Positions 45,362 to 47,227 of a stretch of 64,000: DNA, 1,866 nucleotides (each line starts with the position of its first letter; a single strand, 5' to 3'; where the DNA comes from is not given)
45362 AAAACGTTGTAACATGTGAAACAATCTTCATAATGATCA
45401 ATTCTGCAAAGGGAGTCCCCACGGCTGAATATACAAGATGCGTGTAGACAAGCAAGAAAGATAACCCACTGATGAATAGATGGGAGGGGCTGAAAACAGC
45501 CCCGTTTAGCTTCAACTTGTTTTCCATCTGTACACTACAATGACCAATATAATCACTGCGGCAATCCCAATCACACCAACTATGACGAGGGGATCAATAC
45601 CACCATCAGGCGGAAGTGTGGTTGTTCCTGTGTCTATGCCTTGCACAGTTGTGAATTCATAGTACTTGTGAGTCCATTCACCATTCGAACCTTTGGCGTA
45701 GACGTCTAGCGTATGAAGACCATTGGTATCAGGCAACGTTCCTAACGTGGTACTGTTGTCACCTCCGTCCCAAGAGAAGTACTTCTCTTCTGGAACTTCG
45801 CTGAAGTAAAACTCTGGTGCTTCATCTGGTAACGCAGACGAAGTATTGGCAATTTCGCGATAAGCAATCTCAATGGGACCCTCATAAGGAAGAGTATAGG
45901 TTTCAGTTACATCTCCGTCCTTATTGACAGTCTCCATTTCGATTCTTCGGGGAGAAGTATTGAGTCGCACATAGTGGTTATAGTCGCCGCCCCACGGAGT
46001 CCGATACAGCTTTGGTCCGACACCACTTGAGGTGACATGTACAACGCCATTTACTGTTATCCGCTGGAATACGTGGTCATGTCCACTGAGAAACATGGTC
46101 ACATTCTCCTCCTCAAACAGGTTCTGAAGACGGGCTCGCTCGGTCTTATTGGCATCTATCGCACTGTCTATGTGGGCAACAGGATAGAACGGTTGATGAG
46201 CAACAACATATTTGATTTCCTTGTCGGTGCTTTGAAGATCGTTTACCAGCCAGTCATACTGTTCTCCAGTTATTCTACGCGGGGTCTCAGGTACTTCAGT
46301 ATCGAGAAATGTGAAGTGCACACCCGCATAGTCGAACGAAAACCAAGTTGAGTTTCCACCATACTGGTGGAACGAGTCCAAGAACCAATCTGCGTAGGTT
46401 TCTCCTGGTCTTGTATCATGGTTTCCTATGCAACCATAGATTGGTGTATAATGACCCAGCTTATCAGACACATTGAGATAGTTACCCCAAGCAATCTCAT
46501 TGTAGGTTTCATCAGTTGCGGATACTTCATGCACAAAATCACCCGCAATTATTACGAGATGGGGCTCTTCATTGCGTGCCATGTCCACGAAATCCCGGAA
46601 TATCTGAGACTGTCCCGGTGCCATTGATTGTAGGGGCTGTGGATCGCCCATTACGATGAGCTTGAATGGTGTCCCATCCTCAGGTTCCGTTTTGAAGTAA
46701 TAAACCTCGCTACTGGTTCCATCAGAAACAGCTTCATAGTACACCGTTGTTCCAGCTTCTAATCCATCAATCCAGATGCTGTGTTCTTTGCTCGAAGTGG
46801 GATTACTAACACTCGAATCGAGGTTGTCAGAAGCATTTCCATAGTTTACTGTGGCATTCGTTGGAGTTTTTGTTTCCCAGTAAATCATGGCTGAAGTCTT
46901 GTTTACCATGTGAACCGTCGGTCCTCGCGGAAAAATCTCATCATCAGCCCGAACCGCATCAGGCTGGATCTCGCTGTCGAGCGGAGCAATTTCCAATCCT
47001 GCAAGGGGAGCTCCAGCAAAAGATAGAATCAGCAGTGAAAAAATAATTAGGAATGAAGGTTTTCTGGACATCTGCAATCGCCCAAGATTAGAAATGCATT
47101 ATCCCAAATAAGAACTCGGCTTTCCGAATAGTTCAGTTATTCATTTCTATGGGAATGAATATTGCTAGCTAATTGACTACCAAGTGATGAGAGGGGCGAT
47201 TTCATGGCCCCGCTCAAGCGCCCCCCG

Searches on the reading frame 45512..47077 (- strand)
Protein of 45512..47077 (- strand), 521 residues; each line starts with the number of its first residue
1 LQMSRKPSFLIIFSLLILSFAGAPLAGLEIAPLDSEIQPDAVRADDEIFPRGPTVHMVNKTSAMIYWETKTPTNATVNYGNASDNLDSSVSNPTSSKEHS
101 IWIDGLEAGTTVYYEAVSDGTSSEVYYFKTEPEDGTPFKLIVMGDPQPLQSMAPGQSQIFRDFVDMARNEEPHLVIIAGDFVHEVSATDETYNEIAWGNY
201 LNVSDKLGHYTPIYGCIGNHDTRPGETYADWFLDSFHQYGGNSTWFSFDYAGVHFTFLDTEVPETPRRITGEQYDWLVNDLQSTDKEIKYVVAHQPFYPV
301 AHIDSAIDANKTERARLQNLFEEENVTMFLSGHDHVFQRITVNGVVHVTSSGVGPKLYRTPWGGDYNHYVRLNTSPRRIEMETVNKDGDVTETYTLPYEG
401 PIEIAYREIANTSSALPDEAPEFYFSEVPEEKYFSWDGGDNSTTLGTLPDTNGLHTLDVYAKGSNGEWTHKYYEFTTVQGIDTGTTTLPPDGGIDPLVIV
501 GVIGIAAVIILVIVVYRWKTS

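Call 46: search_protein_families(library=pfam, proteins=[window:45512-47077:-], max_evalue=0.0001)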
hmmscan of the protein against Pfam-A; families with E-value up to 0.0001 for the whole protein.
window:45512-47077:- (521 aa): 3 families
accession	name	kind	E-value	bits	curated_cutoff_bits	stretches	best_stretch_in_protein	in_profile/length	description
PF00149.33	Metallophos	-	8.9e-17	62.6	21.5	1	139-336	2-190/191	Calcineurin-like phosphoesterase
PF16656.11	Pur_ac_phosph_N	-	2.8e-09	37.8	30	1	56-130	7-93/93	Purple acid Phosphatase, N-terminal domain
PF25077.1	DUF7800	-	6.5e-05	23.4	27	0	52-121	7-74/89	Domain of unknown function (DUF7800)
